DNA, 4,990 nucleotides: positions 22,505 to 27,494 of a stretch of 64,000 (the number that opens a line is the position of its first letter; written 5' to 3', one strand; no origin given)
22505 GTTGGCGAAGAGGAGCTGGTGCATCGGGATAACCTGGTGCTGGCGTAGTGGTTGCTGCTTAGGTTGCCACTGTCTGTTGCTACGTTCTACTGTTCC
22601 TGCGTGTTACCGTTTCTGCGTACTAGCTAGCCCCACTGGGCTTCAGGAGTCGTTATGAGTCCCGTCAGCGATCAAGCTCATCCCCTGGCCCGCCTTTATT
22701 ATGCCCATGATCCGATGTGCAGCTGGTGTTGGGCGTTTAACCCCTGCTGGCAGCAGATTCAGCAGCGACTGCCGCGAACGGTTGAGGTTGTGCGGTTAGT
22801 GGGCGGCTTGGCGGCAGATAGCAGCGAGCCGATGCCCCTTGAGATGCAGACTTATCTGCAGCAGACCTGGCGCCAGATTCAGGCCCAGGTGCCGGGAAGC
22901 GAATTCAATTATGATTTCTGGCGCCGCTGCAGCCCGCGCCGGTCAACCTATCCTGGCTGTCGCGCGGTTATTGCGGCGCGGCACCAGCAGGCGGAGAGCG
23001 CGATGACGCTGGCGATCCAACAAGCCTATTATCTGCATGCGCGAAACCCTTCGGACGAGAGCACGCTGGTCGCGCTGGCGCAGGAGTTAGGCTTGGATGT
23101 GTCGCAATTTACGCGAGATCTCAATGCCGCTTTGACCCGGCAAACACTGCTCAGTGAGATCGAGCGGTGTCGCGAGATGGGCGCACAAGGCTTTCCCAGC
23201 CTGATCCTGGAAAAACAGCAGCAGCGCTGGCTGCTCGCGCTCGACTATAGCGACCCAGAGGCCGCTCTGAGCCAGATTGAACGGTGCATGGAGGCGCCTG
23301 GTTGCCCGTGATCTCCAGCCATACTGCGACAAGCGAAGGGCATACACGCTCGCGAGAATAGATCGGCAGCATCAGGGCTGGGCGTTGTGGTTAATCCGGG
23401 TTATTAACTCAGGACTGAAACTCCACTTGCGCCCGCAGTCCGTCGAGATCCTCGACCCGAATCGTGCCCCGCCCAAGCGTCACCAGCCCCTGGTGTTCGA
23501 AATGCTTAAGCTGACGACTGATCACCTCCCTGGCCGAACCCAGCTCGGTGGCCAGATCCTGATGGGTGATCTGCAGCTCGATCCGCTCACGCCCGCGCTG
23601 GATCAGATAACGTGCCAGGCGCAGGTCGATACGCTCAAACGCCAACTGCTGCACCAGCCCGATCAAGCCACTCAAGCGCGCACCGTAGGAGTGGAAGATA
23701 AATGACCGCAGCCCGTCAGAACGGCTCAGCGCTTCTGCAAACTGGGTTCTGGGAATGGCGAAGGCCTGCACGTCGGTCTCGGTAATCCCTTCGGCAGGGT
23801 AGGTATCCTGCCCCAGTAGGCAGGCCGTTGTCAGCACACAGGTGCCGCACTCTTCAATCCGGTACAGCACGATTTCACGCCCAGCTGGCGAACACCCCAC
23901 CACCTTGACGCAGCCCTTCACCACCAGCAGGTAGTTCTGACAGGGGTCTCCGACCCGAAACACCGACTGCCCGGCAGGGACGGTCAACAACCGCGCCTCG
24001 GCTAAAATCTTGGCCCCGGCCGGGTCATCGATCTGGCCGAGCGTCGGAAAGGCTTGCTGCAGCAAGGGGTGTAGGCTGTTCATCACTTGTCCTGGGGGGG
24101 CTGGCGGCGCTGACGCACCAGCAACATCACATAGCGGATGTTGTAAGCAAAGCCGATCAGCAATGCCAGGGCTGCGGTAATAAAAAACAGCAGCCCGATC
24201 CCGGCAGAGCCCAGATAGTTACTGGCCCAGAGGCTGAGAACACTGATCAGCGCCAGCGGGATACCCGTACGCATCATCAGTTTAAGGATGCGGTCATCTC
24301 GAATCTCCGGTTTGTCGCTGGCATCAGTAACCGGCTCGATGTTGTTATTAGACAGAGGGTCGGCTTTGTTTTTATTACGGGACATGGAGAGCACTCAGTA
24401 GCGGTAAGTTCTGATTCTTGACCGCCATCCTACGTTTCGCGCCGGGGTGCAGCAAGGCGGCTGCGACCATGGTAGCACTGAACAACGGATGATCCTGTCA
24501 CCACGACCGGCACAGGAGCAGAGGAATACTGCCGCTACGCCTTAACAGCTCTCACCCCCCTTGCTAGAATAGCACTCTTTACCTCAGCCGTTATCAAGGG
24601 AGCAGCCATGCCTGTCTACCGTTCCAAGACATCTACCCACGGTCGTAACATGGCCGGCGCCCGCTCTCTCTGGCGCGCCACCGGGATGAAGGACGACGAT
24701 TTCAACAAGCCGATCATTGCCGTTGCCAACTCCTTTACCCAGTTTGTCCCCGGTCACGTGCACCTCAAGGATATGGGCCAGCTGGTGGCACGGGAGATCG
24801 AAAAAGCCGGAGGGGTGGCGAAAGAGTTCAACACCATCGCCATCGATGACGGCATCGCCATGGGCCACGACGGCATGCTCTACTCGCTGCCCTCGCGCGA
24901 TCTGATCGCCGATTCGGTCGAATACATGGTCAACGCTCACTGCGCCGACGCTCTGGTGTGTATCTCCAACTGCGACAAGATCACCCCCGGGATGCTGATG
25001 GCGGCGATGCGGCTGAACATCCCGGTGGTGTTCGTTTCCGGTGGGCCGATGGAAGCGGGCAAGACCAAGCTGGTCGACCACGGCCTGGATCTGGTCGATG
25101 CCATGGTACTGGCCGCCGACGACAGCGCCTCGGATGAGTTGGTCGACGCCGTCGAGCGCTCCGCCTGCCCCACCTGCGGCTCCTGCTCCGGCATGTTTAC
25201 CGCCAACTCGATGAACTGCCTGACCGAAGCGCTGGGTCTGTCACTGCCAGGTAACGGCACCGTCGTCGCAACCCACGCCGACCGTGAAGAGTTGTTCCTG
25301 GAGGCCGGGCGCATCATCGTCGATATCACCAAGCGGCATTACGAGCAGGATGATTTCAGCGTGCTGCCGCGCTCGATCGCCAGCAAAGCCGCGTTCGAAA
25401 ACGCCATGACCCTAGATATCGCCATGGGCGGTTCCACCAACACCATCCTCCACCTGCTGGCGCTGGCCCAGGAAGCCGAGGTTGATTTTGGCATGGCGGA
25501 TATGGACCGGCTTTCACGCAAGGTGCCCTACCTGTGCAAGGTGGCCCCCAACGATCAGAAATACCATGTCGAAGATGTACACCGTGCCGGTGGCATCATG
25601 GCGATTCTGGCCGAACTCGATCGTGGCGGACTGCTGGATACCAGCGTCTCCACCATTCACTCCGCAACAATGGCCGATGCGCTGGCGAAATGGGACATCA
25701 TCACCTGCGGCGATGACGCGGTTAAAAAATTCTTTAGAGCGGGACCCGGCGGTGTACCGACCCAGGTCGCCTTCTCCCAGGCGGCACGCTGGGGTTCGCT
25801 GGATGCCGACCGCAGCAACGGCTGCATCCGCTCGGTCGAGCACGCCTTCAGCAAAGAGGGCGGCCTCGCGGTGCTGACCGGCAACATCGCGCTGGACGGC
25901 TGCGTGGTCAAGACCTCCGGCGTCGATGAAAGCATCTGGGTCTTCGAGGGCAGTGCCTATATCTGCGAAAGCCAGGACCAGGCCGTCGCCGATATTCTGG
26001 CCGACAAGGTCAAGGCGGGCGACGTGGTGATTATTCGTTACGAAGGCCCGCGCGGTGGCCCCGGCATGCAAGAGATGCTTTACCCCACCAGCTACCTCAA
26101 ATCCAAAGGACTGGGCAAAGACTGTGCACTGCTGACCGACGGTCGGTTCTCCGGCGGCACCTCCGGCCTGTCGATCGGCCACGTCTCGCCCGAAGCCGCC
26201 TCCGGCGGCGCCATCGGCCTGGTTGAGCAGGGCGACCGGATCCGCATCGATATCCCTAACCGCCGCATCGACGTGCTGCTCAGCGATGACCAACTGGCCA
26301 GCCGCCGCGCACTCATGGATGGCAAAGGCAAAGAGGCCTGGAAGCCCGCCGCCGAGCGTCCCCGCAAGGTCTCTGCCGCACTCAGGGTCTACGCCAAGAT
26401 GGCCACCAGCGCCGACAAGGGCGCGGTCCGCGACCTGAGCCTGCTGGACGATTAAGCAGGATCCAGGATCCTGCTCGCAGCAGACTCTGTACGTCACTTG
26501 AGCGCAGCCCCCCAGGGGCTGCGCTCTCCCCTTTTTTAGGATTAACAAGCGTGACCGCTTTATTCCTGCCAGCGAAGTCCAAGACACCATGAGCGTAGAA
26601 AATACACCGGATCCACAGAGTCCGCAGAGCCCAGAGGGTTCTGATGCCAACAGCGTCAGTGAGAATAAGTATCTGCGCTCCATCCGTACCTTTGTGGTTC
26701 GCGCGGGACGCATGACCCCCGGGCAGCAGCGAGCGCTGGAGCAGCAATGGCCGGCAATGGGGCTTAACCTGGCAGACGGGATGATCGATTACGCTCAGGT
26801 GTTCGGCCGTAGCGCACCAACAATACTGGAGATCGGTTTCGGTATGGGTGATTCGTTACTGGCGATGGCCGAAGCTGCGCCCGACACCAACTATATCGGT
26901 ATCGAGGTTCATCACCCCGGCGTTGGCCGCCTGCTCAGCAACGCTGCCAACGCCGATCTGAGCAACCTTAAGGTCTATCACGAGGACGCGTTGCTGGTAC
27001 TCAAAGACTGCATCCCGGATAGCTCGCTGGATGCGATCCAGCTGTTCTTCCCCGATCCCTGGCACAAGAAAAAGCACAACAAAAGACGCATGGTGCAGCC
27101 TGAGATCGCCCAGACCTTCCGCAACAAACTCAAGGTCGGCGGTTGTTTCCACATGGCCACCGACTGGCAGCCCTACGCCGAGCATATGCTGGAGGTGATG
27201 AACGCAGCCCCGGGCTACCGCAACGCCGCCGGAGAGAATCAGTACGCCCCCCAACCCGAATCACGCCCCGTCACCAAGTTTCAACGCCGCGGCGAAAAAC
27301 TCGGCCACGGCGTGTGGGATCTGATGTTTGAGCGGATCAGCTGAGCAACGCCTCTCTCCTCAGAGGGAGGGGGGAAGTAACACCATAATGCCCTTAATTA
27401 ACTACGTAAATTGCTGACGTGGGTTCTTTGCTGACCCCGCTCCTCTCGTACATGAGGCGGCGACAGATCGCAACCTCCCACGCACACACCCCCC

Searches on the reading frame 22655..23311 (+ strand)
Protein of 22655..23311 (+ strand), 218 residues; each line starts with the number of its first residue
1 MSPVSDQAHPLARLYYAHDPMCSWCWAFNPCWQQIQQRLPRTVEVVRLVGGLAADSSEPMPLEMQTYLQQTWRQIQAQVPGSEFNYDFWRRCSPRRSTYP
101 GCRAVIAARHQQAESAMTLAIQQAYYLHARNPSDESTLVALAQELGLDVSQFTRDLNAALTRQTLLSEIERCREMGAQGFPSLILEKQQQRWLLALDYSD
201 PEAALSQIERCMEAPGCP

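Call 12: search_protein_families(library=ncbifam, proteins=[window:22655-23311:+], max_evalue=0.00001)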
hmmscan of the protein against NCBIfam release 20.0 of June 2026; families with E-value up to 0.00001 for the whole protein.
window:22655-23311:+ (218 aa): 0 families

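Call 13: search_protein_families(library=pfam, proteins=[window:22655-23311:+], max_evalue=0.00001)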
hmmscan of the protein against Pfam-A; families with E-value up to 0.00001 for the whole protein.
window:22655-23311:+ (218 aa): 2 families
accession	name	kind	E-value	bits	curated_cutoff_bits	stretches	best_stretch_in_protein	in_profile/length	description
PF13743.12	Thioredoxin_5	-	1.1e-15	58.3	27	1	18-186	4-164/186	Thioredoxin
PF01323.26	DSBA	-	1.2e-11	45.2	25.6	1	19-191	7-176/191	DSBA-like thioredoxin domain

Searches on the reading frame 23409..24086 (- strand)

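Call 12: search_protein_families(library=ncbifam, proteins=[window:23409-24086:-], max_evalue=0.00001)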
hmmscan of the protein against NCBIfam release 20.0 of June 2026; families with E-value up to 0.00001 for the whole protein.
window:23409-24086:- (225 aa): 7 families
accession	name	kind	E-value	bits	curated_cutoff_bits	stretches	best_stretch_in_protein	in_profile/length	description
TIGR03697.1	NtcA_cyano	equivalog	1.8e-10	40.9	244.95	1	39-213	1-184/193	global nitrogen regulator NtcA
NF008732.0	PRK11753.1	equivalog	1.4e-09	37.8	266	1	25-208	17-207/214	cAMP-activated global transcriptional regulator CRP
NF006901.0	PRK09392.1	equivalog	3.8e-09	36.2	211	1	13-217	12-217/236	transcriptional activator FtrB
NF050815.1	TransActFtrBCaul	equivalog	5.1e-08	32.5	300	1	12-200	13-203/251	transcriptional activator FtrB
NF052518.1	TransRegLdrP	equivalog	1.1e-07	32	300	1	40-220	8-187/195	transcriptional regulator LdrP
NF010499.0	PRK13918.1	equivalog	2e-07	30.7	274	1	54-219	34-199/205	CRP/FNR family transcriptional regulator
NF053664.1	TransRegPtrACyano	equivalog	2.1e-06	27.2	300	1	50-204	28-182/196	Crp/Fnr family transcriptional regulator PtrA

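Call 13: search_protein_families(library=pfam, proteins=[window:23409-24086:-], max_evalue=0.00001)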
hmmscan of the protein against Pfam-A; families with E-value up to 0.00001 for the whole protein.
window:23409-24086:- (225 aa): 3 families
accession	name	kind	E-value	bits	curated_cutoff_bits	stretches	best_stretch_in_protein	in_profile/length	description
PF13545.12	HTH_Crp_2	-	5.5e-17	61.9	27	1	156-219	2-69/70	Crp-like helix-turn-helix domain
PF00027.35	cNMP_binding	-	1.3e-13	51.2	27.5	1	35-122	3-88/89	Cyclic nucleotide-binding domain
PF00325.26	Crp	-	1e-06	28.8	21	1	171-201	1-31/32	Bacterial regulatory proteins, crp family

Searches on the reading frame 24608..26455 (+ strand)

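Call 12: search_protein_families(library=ncbifam, proteins=[window:24608-26455:+], max_evalue=0.00001)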
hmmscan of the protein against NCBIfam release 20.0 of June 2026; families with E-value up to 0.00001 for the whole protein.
window:24608-26455:+ (615 aa): 8 families
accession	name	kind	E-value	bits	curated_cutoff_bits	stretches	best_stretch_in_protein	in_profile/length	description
NF009103.0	PRK12448.1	equivalog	0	1171.8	710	1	1-613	1-614/616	dihydroxy-acid dehydratase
TIGR00110.1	ilvD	equivalog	1.5e-246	819.2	618.15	1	18-609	2-542/543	dihydroxy-acid dehydratase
NF002068.0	PRK00911.1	subfamily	6.6e-202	671.9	644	2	4-372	5-366/559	dihydroxy-acid dehydratase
NF004784.0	PRK06131.1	subfamily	2.5e-109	366.2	539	2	11-363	19-359/576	dihydroxy-acid dehydratase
NF009559.0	PRK13016.1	equivalog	5.9e-101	338.4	882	2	13-364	21-361/578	L-arabinonate dehydratase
NF009560.0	PRK13017.1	subfamily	1e-100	337.7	684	1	23-607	33-574/595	dihydroxy-acid dehydratase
TIGR01196.1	edd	equivalog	3.2e-72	243.7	708.25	1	33-606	63-597/601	phosphogluconate dehydratase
TIGR03432.1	yjhG_yagF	hypoth_equivalog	1.4e-63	215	808.15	1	46-555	79-571/640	YjhG/YagF family D-xylonate dehydratase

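Call 13: search_protein_families(library=pfam, proteins=[window:24608-26455:+], max_evalue=0.00001)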
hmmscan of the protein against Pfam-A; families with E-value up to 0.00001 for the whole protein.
window:24608-26455:+ (615 aa): 2 families
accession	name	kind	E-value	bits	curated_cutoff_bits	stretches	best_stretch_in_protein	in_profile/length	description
PF00920.27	ILVD_EDD_N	-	1.7e-129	431.9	27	1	34-357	1-315/316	Dihydroxy-acid/6-phosphogluconate dehydratase N-terminal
PF24877.1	ILV_EDD_C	-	6.9e-74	247.8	27.7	1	406-606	2-191/191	Dihydroxy-acid/6-phosphogluconate dehydratase C-terminal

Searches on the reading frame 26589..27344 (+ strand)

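Call 12: search_protein_families(library=ncbifam, proteins=[window:26589-27344:+], max_evalue=0.00001)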
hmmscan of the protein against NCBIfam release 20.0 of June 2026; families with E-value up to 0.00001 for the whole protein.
window:26589-27344:+ (251 aa): 4 families
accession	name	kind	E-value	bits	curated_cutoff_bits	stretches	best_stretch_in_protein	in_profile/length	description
TIGR00091.1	TIGR00091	equivalog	2.8e-60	203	112.65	1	65-250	6-193/194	tRNA (guanosine(46)-N7)-methyltransferase TrmB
NF010719.0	PRK14121.1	equivalog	1.9e-27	96.3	402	1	74-248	121-287/396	tRNA (guanosine(46)-N7)-methyltransferase TrmB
NF002421.0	PRK01544.1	equivalog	2e-26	92.8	567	1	70-234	342-504/524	bifunctional peptide chain release factor N(5)-glutamine methyltransferase PrmC/tRNA (guanosine(46)-N7)-methyltransferase TrmB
NF001080.0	PRK00121.2-2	equivalog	3.9e-18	65.5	132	1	71-199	41-169/224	tRNA (guanosine(46)-N7)-methyltransferase TrmB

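Call 13: search_protein_families(library=pfam, proteins=[window:26589-27344:+], max_evalue=0.00001)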
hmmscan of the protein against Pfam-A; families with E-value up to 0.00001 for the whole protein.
window:26589-27344:+ (251 aa): 1 family
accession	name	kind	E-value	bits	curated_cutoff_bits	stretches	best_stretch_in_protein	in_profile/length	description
PF02390.23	Methyltransf_4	-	2.5e-57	193.6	24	1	76-245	2-173/173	Putative methyltransferase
